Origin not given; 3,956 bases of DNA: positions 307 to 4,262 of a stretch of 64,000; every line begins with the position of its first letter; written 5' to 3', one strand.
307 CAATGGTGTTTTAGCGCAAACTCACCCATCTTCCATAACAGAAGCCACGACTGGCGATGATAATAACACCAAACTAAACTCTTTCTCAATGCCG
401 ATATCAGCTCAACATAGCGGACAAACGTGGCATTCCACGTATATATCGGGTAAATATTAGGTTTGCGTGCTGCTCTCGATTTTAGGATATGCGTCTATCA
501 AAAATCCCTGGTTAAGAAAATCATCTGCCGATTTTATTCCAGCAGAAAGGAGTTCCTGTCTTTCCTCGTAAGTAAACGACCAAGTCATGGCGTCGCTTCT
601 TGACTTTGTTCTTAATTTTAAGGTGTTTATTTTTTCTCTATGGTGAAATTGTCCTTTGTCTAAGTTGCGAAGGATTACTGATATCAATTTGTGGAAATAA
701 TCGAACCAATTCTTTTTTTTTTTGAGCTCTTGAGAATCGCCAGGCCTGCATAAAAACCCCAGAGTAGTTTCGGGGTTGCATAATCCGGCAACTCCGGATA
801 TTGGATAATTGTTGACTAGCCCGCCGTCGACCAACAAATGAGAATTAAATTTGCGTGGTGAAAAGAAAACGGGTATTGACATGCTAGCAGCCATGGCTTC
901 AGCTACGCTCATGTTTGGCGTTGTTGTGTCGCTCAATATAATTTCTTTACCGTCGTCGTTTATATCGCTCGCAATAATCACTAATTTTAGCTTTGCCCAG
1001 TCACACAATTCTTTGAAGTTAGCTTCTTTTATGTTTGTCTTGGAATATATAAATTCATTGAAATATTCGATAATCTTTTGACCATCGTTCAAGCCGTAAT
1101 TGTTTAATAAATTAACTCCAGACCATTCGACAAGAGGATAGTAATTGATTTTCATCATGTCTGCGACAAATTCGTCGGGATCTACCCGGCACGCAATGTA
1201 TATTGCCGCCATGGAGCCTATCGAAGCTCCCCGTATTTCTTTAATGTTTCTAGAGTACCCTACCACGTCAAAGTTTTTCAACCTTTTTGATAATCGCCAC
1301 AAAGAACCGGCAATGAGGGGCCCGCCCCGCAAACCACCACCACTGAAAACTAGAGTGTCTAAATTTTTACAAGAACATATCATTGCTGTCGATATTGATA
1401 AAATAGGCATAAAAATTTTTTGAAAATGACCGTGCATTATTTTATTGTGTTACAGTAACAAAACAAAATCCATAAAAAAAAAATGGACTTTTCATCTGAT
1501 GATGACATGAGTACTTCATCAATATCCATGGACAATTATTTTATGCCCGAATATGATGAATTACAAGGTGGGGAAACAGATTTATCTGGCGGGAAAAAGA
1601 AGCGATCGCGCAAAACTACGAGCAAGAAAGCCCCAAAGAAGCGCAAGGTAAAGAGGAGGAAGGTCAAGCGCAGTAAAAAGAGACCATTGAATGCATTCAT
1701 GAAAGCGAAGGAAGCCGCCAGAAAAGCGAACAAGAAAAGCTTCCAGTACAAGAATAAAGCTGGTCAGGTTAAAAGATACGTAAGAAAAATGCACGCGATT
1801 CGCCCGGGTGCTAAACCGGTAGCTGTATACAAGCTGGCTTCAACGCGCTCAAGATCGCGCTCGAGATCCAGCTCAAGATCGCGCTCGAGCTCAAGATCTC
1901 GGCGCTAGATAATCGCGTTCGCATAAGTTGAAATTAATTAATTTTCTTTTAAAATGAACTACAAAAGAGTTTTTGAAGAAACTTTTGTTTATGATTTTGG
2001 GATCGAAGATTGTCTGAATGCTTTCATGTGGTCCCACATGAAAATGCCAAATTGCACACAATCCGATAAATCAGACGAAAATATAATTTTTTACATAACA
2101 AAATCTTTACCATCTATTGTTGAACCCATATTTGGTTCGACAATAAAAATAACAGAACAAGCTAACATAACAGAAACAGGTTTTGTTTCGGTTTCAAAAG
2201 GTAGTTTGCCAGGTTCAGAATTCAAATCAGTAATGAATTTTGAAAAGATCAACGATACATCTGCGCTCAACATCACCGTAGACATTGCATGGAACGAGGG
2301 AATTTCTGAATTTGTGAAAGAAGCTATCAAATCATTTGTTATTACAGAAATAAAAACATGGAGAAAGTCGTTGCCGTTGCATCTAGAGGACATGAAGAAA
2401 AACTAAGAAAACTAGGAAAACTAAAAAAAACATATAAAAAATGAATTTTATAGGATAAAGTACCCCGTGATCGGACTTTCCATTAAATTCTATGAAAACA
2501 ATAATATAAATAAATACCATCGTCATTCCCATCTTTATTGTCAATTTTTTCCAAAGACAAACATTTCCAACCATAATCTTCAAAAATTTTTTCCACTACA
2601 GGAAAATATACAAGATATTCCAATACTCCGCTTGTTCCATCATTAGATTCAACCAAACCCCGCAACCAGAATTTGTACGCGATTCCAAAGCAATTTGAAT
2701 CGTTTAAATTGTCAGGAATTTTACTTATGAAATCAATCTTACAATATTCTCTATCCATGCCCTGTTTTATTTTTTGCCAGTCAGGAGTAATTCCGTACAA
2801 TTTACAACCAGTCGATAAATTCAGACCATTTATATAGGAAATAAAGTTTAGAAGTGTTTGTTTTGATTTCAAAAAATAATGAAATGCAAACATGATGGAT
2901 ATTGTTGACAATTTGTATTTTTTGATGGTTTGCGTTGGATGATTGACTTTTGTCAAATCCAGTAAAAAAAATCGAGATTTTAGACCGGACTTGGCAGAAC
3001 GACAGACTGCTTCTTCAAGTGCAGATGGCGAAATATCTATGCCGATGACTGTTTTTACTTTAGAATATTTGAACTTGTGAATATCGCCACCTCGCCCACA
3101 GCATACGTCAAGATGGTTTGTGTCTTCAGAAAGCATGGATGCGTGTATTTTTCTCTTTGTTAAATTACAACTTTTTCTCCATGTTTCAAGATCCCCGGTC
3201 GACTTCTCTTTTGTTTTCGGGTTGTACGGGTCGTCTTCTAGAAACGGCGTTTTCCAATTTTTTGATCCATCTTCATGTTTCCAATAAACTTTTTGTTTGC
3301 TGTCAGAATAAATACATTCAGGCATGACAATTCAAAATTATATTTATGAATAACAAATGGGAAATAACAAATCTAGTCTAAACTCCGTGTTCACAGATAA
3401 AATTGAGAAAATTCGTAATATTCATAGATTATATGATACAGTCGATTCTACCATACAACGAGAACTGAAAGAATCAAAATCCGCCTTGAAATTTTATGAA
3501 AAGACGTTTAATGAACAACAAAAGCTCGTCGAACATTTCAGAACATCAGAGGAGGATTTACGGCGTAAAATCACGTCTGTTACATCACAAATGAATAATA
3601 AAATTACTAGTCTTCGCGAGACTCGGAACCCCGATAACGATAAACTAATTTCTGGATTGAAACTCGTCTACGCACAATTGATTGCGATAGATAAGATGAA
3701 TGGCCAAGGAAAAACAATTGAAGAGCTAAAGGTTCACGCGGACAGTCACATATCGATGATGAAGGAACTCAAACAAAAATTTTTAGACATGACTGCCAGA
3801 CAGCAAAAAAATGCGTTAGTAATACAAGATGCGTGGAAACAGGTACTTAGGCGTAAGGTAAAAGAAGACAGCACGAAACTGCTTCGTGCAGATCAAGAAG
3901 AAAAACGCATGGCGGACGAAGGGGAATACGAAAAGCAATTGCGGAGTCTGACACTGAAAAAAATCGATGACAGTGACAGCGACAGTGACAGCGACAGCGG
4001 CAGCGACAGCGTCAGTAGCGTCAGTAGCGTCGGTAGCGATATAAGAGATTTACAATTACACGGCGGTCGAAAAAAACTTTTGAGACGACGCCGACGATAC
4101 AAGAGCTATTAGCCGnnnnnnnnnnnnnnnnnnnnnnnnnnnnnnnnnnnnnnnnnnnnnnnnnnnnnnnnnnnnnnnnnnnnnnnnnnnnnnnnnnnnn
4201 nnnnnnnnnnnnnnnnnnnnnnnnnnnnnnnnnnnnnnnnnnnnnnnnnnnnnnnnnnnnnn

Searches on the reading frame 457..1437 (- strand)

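Call 3: search_protein_families(library=pfam, proteins=[window:457-1437:-], max_evalue=0.01)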
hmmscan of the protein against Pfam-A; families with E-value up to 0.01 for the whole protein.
window:457-1437:- (326 aa): 1 family
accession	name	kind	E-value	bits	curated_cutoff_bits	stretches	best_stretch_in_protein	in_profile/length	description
PF01734.28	Patatin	-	3.1e-26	93.2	27.7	1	29-214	1-188/191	Patatin-like phospholipase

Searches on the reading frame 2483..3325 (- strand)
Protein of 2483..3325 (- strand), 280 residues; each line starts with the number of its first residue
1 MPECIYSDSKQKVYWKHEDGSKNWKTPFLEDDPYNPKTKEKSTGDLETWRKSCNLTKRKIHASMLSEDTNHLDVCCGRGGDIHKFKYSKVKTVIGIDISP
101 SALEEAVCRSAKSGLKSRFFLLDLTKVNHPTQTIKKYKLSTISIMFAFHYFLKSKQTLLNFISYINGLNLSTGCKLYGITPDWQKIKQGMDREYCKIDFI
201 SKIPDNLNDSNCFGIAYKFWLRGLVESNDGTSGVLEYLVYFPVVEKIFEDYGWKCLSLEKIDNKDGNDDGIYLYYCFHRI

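Call 3: search_protein_families(library=pfam, proteins=[window:2483-3325:-], max_evalue=0.01)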
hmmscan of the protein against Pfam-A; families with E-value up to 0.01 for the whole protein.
window:2483-3325:- (280 aa): 8 families
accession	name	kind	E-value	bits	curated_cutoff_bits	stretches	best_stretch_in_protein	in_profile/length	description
PF03291.22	mRNA_G-N7_MeTrfase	-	1.1e-20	74.4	26.6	1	47-256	41-258/315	mRNA (guanine-N(7))-methyltransferase domain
PF13649.12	Methyltransf_25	-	3.8e-08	34.4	27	1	72-151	2-77/97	Methyltransferase domain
PF13847.12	Methyltransf_31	-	6.9e-07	29.5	27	1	66-126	2-65/145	Methyltransferase domain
PF08242.18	Methyltransf_12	-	0.00033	21.8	30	1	72-160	1-87/98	Methyltransferase domain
PF13489.12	Methyltransf_23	-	0.00053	20.2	27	1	65-163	20-106/164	Methyltransferase domain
PF09445.16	Methyltransf_15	-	0.00057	19.9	22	1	70-109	3-41/165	RNA cap guanine-N2 methyltransferase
PF08241.18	Methyltransf_11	-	0.0008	20.4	21.2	1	72-132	1-59/95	Methyltransferase domain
PF02390.23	Methyltransf_4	-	0.0049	16.8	24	1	70-147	4-81/173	Putative methyltransferase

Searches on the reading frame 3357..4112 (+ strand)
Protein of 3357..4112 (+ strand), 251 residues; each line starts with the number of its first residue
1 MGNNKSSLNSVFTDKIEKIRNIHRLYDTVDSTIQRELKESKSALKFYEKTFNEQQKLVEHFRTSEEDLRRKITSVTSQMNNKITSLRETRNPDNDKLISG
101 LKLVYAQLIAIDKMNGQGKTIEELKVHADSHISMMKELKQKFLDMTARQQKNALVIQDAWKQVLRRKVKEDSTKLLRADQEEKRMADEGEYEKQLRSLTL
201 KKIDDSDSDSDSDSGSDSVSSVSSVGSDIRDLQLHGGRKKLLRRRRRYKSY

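Call 3: search_protein_families(library=pfam, proteins=[window:3357-4112:+], max_evalue=0.01)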
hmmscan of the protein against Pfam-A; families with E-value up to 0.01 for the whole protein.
window:3357-4112:+ (251 aa): 1 family
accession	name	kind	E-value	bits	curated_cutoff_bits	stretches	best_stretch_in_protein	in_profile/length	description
PF07160.18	SKA1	-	0.0043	17.3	29.6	1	72-191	3-119/243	Spindle and kinetochore-associated protein 1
